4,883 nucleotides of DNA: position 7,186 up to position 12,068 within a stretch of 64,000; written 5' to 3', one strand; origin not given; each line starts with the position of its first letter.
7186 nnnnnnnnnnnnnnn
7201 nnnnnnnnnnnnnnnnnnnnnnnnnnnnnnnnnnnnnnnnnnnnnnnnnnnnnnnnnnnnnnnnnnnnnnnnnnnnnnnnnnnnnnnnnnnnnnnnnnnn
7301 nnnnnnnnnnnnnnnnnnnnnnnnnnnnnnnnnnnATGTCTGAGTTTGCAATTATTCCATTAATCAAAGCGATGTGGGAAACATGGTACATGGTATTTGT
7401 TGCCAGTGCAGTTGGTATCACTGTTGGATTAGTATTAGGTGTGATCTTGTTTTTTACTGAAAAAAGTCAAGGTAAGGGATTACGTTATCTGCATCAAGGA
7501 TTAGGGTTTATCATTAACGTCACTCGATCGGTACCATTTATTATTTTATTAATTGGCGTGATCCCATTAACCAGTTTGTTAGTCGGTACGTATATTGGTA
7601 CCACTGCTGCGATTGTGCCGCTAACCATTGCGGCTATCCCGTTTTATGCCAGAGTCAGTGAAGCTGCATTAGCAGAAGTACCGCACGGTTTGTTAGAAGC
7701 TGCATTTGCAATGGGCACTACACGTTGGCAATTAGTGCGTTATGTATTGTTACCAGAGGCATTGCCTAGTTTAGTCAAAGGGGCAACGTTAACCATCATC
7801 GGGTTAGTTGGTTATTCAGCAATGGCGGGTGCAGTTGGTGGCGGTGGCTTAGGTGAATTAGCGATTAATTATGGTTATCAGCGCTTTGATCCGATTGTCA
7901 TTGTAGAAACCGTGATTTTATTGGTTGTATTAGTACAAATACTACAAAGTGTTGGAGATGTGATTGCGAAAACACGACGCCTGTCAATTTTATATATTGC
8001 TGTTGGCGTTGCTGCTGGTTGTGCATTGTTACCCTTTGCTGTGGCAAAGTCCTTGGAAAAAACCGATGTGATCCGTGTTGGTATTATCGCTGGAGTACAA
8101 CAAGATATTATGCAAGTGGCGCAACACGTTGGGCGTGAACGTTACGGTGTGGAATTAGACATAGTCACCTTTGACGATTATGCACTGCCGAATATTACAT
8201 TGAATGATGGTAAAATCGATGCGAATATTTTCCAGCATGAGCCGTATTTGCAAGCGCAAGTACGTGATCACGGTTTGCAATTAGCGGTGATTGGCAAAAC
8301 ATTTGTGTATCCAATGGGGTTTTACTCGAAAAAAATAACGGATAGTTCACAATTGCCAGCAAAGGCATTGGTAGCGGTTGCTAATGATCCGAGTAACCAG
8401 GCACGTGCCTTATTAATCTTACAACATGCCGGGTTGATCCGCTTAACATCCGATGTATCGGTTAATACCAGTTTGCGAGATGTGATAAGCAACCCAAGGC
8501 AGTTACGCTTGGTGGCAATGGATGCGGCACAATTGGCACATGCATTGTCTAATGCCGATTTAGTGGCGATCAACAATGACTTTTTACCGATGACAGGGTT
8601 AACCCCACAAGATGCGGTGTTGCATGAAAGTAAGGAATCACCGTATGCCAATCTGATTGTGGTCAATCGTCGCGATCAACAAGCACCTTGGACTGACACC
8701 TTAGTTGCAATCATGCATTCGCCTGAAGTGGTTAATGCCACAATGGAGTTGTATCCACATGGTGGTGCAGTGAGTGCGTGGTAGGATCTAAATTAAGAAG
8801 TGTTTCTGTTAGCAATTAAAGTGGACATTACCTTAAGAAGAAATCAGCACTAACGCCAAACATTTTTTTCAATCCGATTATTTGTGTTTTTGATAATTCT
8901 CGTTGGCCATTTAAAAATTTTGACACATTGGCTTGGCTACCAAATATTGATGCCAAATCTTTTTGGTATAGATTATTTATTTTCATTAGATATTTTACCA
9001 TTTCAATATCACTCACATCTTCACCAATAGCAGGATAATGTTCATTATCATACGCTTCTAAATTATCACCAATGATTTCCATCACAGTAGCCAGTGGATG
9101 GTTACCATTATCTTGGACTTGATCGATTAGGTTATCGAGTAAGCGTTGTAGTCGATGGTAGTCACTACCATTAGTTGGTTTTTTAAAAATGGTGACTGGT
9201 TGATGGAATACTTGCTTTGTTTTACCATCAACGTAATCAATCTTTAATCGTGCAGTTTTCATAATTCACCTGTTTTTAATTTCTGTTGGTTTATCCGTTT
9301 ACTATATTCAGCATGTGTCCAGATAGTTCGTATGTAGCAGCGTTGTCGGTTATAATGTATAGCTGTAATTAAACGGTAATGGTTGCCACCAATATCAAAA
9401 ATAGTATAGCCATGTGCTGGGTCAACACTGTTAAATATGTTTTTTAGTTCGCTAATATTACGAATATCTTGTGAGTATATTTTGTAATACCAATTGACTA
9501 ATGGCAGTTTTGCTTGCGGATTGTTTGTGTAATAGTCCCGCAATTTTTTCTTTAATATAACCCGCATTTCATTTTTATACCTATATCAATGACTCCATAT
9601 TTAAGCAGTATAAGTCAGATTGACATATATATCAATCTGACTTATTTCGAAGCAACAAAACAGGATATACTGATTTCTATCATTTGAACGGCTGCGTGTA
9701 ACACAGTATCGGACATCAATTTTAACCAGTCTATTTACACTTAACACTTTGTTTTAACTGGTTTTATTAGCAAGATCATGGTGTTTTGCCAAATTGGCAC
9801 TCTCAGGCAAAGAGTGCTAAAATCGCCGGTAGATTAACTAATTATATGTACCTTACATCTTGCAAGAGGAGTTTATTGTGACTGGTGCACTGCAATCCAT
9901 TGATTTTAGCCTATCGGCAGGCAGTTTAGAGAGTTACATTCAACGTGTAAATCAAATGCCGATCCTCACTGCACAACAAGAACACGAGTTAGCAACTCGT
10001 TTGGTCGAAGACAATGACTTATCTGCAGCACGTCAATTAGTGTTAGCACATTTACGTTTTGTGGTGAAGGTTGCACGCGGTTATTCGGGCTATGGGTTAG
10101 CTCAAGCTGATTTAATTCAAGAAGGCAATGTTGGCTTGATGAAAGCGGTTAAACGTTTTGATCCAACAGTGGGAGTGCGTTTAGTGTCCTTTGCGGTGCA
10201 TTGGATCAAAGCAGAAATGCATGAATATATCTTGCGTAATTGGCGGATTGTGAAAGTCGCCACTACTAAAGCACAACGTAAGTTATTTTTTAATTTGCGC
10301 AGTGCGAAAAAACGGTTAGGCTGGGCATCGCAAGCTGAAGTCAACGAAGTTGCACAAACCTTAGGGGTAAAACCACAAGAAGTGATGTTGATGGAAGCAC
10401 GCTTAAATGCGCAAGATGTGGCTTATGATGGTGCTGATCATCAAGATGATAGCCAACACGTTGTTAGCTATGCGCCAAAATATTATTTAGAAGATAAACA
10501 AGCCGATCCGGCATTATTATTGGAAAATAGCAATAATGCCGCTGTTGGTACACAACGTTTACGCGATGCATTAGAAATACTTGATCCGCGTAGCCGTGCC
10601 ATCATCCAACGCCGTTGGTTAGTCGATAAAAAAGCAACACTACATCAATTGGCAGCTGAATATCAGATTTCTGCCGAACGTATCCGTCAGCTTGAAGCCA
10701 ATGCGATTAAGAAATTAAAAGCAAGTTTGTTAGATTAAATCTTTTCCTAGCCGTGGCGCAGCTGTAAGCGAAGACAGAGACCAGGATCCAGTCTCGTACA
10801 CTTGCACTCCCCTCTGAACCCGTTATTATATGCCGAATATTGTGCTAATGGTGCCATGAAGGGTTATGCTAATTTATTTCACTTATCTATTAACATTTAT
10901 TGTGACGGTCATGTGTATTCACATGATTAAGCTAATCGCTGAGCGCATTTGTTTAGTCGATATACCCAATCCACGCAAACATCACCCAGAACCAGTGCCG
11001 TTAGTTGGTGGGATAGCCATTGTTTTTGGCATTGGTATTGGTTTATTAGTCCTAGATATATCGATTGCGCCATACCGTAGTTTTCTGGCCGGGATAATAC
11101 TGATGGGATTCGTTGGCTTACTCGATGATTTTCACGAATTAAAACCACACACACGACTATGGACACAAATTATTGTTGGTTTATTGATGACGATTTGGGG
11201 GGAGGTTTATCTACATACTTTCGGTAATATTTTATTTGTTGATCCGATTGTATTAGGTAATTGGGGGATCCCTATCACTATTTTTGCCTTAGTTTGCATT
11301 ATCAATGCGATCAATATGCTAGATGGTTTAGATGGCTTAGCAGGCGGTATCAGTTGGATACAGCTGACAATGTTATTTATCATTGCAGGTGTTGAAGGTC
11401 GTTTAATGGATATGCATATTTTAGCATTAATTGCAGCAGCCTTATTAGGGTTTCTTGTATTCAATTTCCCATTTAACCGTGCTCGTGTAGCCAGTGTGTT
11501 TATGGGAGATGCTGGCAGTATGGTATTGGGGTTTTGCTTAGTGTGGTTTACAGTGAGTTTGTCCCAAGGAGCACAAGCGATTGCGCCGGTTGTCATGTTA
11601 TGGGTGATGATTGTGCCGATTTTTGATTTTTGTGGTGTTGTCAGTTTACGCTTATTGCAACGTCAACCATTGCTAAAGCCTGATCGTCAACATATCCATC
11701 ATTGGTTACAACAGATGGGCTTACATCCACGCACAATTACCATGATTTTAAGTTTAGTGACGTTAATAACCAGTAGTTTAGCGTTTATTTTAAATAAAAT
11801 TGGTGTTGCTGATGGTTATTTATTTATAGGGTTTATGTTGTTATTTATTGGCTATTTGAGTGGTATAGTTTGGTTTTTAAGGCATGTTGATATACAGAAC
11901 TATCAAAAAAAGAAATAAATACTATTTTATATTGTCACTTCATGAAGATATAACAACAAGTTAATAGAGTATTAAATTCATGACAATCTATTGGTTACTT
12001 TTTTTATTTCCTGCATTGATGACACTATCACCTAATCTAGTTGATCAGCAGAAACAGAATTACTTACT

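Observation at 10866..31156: A ~20 kb AT-rich glycan locus with an unusual enzyme complement: four methyltransferases, a GMC oxidoreductase, an MsbA-like ABC exporter, and no Wzx, Wzz or intact Wzy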

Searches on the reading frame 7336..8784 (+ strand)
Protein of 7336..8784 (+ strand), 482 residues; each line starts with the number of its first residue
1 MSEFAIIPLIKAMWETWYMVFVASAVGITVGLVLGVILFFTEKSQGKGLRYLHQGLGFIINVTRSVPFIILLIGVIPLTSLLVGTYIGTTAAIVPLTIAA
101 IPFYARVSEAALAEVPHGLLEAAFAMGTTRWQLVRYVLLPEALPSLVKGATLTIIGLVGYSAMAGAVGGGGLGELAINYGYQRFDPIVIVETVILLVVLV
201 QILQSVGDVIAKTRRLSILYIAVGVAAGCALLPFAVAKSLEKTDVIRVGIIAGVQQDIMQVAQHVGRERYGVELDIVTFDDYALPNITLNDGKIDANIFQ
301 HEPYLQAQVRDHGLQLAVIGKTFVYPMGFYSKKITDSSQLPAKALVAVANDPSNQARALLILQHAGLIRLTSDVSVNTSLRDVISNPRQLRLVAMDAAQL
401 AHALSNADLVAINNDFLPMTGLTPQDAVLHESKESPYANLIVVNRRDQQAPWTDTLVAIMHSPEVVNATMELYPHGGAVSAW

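Call 4: search_protein_families(library=pfam, proteins=[window:7336-8784:+])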
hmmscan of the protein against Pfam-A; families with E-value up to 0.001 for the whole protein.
window:7336-8784:+ (482 aa): 2 families
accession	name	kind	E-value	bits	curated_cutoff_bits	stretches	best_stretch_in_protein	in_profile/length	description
PF03180.19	Lipoprotein_9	-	6.8e-71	238.6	27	1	246-482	1-236/236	NlpA lipoprotein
PF00528.27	BPD_transp_1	-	1e-18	68.2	26.4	1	50-204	14-175/184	Binding-protein-dependent transport system inner membrane component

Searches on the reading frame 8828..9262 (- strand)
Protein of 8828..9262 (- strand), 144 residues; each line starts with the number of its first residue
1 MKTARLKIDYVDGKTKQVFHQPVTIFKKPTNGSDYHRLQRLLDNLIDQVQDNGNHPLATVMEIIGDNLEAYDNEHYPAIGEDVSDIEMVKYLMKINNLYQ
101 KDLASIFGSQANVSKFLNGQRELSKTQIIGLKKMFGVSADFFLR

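Call 39: search_protein_families(library=pfam, proteins=[window:8828-9262:-], max_evalue=0.1)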
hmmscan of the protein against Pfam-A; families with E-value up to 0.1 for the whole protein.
window:8828-9262:- (144 aa): 1 family
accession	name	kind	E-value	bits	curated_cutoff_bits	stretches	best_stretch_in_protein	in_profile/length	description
PF01381.28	HTH_3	-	0.00042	20.7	23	1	90-142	2-55/55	Helix-turn-helix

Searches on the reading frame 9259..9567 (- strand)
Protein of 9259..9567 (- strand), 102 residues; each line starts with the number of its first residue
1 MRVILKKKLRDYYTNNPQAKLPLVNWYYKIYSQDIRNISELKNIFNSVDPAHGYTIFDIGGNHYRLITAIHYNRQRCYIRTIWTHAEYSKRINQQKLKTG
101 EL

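Call 39: search_protein_families(library=pfam, proteins=[window:9259-9567:-], max_evalue=0.1)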
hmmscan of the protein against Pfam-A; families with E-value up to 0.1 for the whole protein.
window:9259-9567:- (102 aa): 3 families
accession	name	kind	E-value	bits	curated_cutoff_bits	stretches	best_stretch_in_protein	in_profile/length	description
PF09907.15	HigB_toxin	-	4e-24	85.1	27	1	20-90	2-73/74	HigB_toxin, RelE-like toxic component of a toxin-antitoxin system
PF18107.7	HTH_ABP1_N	-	0.011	15.9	22.5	0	6-36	10-42/61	Fission yeast centromere protein N-terminal domain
PF10538.15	ITAM_Cys-rich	-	0.018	15.4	27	1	63-84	6-26/36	Hantavirus ITAM motif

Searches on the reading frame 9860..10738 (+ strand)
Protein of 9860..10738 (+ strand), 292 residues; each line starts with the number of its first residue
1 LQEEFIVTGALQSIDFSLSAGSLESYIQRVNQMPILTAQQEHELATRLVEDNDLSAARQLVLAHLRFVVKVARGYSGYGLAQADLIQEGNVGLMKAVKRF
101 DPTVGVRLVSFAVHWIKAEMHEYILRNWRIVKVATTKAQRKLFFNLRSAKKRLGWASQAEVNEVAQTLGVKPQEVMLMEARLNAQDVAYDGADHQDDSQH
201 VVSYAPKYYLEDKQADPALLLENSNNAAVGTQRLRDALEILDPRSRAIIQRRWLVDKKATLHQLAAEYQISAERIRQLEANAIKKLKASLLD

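Call 3: search_protein_families(library=pfam, proteins=[window:9860-10738:+])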
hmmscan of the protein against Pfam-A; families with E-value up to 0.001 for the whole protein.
window:9860-10738:+ (292 aa): 3 families
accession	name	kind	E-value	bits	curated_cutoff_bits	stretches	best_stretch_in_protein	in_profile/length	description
PF04542.20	Sigma70_r2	-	7.4e-19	67.8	24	1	60-129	1-70/71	Sigma-70 region 2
PF04545.22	Sigma70_r4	-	3.7e-14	52.4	24.1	1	237-287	1-49/50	Sigma-70, region 4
PF00140.25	Sigma70_r1_2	-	1e-05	25.8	22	1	22-48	2-28/34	Sigma-70 factor, region 1.2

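Call 8: find_encoding_contigs(protein=window:9860-10738:+, flank=10000, max_places=8)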
Protein window:9860-10738:+ (292 aa): no gene with exactly this product is on record in the collection.

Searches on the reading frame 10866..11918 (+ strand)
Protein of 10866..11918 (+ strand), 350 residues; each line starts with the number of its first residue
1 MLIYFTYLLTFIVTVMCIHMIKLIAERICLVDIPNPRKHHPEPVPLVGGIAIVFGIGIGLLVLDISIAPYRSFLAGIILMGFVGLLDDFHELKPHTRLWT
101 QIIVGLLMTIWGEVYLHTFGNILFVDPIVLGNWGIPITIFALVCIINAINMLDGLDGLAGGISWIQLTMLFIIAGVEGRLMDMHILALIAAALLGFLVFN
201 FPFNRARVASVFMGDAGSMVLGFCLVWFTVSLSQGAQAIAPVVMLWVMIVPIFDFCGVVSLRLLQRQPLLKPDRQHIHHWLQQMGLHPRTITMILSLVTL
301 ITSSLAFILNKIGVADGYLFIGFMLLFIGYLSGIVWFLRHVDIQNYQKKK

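Call 3: search_protein_families(library=pfam, proteins=[window:10866-11918:+])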
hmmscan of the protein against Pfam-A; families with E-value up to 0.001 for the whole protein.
window:10866-11918:+ (350 aa): 1 family
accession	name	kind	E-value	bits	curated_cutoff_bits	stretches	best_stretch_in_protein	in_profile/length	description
PF00953.26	Glycos_transf_4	-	8.4e-37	127.1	27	1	72-232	3-159/160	Glycosyl transferase family 4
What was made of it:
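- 10866..11918 (+): WecA/WbpL-family polyprenyl-phosphate N-acetylhexosamine-1-phosphate transferase (initiating enzyme), multi-pass membrane protein. PF00953 127 bits (call 3).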

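Call 5: search_protein_families(library=ncbifam, proteins=[window:10866-11918:+], max_evalue=0.00001)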
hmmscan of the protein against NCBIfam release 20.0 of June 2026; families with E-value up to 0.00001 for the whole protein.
window:10866-11918:+ (350 aa): 3 families
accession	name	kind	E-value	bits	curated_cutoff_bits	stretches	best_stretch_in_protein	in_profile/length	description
TIGR02380.1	ECA_wecA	exception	1.5e-72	244.6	326.05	1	8-335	5-334/346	UDP-N-acetylglucosamine--undecaprenyl-phosphate N-acetylglucosaminephosphotransferase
NF053644.1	MraY_archaea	equivalog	7.1e-27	94.6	450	1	91-306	147-339/340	pseudomurein biosynthesis MraY family phospho-N-acetylmuramoyl-pentapeptide-transferase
TIGR00445.1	mraY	equivalog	3.9e-17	62.7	192.05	1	16-308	8-316/321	phospho-N-acetylmuramoyl-pentapeptide-transferase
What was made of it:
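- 10866..11918 (+): TIGR02380 ECA_wecA 245 bits, below the 326 cutoff (call 5).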
